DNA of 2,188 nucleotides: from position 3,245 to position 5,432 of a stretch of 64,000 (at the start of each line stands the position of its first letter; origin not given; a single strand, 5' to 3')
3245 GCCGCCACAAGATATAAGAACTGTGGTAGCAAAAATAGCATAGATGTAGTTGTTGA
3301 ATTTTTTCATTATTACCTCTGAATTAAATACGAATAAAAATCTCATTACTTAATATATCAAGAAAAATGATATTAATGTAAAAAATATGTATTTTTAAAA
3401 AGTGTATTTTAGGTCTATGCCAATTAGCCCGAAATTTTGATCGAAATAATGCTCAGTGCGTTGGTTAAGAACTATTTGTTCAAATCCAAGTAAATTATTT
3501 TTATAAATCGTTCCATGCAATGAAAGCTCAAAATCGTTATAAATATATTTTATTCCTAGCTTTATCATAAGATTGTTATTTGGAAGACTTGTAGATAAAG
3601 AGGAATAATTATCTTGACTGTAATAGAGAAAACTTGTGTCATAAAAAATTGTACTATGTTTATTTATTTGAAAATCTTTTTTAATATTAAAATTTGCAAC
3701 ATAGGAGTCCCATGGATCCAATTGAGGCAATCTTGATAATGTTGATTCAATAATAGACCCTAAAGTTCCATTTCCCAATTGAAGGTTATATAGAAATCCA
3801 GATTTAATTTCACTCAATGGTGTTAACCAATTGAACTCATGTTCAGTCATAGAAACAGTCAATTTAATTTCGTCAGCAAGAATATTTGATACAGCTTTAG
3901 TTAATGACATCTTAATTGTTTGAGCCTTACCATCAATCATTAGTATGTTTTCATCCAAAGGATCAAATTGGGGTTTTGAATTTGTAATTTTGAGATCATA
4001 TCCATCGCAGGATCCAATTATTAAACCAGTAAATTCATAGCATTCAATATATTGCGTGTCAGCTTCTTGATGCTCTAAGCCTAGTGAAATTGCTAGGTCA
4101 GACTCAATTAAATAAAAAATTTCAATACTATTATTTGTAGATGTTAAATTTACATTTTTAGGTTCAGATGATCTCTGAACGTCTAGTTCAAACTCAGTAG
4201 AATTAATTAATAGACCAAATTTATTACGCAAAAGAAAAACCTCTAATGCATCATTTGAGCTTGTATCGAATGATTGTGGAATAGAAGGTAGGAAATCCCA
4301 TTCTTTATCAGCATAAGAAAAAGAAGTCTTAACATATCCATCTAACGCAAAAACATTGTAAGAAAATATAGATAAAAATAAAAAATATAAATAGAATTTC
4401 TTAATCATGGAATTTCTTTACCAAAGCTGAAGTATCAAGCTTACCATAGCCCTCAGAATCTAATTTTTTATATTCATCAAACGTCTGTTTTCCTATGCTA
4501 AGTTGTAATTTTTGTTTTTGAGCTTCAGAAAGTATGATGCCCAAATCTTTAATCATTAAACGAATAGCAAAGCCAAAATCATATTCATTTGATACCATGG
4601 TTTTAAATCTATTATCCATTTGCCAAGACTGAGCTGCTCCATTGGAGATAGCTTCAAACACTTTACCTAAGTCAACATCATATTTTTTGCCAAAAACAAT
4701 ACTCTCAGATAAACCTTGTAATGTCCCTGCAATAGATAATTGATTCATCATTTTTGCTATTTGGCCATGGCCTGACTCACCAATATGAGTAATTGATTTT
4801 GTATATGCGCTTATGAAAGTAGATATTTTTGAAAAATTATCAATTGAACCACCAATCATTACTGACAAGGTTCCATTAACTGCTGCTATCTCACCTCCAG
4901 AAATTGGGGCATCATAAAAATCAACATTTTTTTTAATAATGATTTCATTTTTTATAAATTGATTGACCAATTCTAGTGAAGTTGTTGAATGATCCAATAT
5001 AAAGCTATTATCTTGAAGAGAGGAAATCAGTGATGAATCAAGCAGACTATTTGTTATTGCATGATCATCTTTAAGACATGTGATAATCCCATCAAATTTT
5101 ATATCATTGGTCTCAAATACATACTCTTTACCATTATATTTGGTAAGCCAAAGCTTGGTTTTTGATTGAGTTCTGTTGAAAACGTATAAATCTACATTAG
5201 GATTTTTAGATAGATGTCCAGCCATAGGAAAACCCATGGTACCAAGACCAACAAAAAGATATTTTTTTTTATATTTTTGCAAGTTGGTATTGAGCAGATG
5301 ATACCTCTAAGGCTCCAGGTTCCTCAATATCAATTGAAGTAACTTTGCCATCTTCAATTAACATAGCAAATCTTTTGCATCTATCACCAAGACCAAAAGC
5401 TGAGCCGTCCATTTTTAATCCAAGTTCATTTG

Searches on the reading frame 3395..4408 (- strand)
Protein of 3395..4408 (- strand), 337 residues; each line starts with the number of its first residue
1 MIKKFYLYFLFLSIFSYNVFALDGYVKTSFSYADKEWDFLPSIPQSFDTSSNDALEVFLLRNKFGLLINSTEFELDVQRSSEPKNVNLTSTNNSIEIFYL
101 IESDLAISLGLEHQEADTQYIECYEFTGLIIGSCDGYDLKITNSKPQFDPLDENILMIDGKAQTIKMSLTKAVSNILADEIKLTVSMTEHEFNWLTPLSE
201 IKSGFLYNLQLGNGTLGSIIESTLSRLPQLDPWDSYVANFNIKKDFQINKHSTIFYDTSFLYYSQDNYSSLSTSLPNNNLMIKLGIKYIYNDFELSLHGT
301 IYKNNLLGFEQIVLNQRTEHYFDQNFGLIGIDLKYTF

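Call 19: search_protein_families(library=pfam, proteins=[window:3395-4408:-])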
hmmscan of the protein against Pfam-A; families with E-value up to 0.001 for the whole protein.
window:3395-4408:- (337 aa): 0 families

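Call 49: search_protein_families(library=ncbifam, max_evalue=0.01, proteins=[window:3395-4408:-])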
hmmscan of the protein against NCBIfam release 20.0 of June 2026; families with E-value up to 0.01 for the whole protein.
window:3395-4408:- (337 aa): 0 families

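Call 69: search_protein_families(library=pfam, max_evalue=0.01, proteins=[window:3395-4408:-])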
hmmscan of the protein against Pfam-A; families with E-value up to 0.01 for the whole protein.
window:3395-4408:- (337 aa): 0 families

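Call 87: find_encoding_contigs(protein=window:3395-4408:-, flank=10000, max_places=2)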
Protein window:3395-4408:- (337 aa): no gene with exactly this product is on record in the collection.

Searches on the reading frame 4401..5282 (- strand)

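Call 19: search_protein_families(library=pfam, proteins=[window:4401-5282:-])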
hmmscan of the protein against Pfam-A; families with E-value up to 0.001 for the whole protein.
window:4401-5282:- (293 aa): 3 families
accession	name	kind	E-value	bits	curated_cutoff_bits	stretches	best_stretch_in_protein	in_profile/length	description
PF14833.11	NAD_binding_11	-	4.5e-31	108.1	30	1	171-289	1-120/122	NAD-binding of NADP-dependent 3-hydroxyisobutyrate dehydrogenase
PF03446.21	NAD_binding_2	-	1.5e-29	103.5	21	1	10-168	4-161/161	NAD binding domain of 6-phosphogluconate dehydrogenase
PF01488.26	Shikimate_DH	-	7.3e-05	23.3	24.3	1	5-71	12-84/138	Shikimate / quinate 5-dehydrogenase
